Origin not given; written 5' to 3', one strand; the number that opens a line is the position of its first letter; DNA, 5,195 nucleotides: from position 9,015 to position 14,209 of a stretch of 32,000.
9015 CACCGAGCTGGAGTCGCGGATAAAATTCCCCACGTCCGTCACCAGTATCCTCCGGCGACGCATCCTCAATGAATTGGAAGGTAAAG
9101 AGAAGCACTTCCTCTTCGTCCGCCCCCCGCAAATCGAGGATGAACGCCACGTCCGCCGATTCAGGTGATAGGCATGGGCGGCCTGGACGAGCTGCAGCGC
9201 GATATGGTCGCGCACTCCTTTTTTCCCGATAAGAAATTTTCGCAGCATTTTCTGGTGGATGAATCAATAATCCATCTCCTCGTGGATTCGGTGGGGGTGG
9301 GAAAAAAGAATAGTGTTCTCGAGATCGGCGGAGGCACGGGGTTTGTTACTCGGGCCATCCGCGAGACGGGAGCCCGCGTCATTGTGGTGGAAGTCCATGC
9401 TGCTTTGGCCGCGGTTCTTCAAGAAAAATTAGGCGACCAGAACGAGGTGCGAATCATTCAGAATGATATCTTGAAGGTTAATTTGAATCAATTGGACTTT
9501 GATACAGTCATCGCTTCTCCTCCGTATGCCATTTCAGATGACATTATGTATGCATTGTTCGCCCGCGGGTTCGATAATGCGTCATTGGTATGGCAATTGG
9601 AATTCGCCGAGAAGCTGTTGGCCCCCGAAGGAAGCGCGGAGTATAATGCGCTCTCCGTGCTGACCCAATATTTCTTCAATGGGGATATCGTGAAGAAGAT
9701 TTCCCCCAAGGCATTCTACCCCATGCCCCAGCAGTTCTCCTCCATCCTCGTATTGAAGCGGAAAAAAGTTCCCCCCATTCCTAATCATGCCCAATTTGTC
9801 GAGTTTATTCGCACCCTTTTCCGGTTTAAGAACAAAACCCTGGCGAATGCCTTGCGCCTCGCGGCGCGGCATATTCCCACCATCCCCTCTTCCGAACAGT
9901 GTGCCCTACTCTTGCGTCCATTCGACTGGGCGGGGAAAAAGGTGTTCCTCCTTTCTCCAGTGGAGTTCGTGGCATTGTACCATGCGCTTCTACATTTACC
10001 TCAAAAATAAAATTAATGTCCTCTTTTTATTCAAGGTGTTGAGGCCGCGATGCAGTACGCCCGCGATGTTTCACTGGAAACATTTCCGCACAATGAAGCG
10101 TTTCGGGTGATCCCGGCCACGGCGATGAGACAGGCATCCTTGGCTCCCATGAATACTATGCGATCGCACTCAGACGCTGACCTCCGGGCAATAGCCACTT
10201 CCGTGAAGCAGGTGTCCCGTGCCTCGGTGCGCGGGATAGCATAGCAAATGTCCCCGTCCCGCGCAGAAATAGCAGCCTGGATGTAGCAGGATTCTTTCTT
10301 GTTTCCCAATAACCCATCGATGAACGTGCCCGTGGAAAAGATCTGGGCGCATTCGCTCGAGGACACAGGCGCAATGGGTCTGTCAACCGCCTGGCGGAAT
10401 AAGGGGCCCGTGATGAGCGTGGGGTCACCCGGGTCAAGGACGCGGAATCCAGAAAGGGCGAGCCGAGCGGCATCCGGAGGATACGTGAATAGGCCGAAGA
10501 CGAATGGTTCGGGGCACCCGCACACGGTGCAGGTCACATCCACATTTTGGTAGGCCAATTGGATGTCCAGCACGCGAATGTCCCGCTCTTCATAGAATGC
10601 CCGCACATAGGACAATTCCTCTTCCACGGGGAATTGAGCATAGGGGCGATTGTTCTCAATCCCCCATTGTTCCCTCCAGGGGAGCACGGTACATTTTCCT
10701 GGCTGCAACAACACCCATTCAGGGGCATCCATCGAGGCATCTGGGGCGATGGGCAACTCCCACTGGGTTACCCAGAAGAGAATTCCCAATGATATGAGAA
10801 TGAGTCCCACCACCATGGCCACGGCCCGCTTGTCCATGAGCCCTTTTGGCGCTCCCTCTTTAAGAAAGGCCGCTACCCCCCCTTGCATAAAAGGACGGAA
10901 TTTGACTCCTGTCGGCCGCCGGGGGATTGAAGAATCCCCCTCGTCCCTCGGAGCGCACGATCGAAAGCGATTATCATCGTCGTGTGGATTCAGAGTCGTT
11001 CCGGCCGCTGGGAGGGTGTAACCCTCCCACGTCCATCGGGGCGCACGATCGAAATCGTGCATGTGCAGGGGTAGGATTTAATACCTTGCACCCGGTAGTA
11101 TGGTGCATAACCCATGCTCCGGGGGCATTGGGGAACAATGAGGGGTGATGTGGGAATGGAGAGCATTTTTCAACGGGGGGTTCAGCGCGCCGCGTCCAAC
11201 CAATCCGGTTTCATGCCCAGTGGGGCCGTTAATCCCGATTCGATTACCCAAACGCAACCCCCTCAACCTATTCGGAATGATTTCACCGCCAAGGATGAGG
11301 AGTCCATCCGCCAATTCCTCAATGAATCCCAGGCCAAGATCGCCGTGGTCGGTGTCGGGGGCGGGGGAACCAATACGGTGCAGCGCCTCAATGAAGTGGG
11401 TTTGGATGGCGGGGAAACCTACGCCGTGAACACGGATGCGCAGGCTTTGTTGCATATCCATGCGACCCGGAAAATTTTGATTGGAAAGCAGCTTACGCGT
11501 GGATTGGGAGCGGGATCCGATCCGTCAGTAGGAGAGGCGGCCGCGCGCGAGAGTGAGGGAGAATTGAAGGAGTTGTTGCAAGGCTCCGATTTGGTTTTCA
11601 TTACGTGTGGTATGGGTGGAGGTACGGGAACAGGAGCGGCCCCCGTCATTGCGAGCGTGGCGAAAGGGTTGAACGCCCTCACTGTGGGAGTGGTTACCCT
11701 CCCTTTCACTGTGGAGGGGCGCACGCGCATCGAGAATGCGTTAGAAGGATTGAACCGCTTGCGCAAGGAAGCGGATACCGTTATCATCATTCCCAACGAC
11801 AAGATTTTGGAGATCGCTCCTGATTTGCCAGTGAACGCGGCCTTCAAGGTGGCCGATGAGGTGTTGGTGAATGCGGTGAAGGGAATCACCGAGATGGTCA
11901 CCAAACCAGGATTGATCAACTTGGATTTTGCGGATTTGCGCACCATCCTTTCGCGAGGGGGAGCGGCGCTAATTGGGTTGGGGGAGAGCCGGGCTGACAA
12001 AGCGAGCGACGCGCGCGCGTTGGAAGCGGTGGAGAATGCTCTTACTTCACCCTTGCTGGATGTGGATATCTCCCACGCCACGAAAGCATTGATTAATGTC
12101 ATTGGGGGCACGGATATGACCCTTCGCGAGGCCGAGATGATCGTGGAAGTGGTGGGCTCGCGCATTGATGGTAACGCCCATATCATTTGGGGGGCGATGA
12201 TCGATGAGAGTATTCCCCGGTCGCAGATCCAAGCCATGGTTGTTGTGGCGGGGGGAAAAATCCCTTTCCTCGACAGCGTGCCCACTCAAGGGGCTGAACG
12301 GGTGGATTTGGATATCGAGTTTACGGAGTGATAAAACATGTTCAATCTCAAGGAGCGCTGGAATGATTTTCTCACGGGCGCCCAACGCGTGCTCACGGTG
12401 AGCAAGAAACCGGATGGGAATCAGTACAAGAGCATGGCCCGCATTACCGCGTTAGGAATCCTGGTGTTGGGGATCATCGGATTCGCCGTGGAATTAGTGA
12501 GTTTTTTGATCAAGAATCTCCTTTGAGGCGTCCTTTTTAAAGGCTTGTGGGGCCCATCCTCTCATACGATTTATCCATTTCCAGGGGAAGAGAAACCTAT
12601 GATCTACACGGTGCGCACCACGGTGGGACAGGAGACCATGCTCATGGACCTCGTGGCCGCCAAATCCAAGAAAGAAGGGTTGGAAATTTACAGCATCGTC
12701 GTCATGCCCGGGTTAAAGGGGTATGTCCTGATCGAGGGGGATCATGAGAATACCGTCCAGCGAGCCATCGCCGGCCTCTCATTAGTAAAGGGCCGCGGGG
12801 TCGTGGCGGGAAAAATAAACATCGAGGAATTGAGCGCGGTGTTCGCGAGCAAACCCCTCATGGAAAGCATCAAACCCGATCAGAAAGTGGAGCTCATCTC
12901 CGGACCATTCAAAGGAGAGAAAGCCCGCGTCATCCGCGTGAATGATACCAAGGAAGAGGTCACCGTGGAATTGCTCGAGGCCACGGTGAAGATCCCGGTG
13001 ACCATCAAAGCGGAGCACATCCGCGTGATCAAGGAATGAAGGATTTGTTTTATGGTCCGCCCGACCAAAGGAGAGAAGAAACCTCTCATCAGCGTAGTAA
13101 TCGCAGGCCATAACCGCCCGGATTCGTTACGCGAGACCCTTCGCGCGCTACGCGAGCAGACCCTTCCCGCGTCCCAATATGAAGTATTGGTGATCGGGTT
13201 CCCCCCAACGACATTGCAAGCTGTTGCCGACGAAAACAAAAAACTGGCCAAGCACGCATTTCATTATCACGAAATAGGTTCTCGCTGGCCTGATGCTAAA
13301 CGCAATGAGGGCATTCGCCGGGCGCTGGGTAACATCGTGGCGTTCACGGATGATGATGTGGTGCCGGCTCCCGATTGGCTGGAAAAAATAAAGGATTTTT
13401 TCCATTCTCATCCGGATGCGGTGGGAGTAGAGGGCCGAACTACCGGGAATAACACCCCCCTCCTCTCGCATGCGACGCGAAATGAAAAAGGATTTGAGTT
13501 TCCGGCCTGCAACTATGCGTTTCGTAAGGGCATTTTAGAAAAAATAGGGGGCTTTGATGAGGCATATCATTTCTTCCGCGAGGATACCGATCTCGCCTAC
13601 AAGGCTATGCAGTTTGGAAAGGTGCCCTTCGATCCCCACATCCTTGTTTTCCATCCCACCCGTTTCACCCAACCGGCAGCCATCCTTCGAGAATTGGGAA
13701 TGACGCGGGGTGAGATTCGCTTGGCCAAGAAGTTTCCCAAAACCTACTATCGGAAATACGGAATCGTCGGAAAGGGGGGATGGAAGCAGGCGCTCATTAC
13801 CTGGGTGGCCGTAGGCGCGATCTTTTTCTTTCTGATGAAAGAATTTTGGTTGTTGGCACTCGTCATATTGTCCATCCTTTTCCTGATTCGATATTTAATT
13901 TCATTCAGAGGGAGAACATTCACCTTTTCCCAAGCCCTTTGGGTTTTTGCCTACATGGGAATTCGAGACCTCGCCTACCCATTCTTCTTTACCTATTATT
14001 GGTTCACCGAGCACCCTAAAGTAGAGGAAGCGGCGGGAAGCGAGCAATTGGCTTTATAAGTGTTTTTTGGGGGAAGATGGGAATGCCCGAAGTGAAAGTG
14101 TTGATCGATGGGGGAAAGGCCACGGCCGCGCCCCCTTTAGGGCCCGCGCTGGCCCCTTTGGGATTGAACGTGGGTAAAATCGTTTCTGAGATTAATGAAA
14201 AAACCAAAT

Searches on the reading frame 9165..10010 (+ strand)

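Call 36: search_protein_families(library=pfam, proteins=[window:9165-10010:+], max_evalue=0.001)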
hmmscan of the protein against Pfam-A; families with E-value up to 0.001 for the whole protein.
window:9165-10010:+ (281 aa): 6 families
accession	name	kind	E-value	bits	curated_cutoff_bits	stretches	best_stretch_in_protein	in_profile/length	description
PF00398.26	RrnaAD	-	1.7e-41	142.5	24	1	23-231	6-224/263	Ribosomal RNA adenine dimethylase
PF13649.12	Methyltransf_25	-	1.1e-08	36.1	27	1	51-118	1-71/97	Methyltransferase domain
PF08241.18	Methyltransf_11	-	1.5e-07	32.4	21.2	1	52-118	1-67/95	Methyltransferase domain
PF08242.18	Methyltransf_12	-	2.3e-06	28.7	30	1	52-118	1-72/98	Methyltransferase domain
PF05175.20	MTS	-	4e-05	23.8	23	1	37-138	21-125/170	Methyltransferase small domain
PF05401.17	NodS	-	0.00021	21.6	24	1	41-118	37-113/201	Nodulation protein S (NodS)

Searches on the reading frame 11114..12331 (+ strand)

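Call 36: search_protein_families(library=pfam, proteins=[window:11114-12331:+], max_evalue=0.001)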
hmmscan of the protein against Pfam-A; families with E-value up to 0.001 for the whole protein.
window:11114-12331:+ (405 aa): 2 families
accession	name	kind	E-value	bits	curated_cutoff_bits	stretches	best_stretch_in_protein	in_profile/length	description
PF00091.31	Tubulin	-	3.5e-48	164.8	33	1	75-235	1-189/190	Tubulin/FtsZ family, GTPase domain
PF12327.13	FtsZ_C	-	1.1e-24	87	27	1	283-380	1-93/95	FtsZ family, C-terminal domain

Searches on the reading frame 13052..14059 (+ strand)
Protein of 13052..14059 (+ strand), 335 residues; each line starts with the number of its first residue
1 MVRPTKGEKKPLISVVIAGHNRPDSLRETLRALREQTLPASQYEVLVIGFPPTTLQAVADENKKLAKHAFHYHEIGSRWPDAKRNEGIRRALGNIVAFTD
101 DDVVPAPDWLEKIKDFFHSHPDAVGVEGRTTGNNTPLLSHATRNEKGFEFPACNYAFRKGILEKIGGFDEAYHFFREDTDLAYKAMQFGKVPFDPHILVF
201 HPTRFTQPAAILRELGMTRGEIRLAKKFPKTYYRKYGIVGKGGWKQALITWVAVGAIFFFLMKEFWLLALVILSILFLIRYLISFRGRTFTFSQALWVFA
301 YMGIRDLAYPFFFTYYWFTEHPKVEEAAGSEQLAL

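Call 36: search_protein_families(library=pfam, proteins=[window:13052-14059:+], max_evalue=0.001)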
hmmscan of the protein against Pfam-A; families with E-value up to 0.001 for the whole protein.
window:13052-14059:+ (335 aa): 3 families
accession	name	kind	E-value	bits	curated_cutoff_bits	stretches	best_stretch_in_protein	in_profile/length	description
PF00535.33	Glycos_transf_2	-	8.5e-17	62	23.3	1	14-148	1-132/168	Glycosyl transferase family 2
PF13641.12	Glyco_tranf_2_3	-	4e-08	34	27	1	13-189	3-198/230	Glycosyltransferase like family 2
PF10111.15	Glyco_tranf_2_2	-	0.00018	21.5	27.3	0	15-115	2-104/276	Glycosyltransferase like family 2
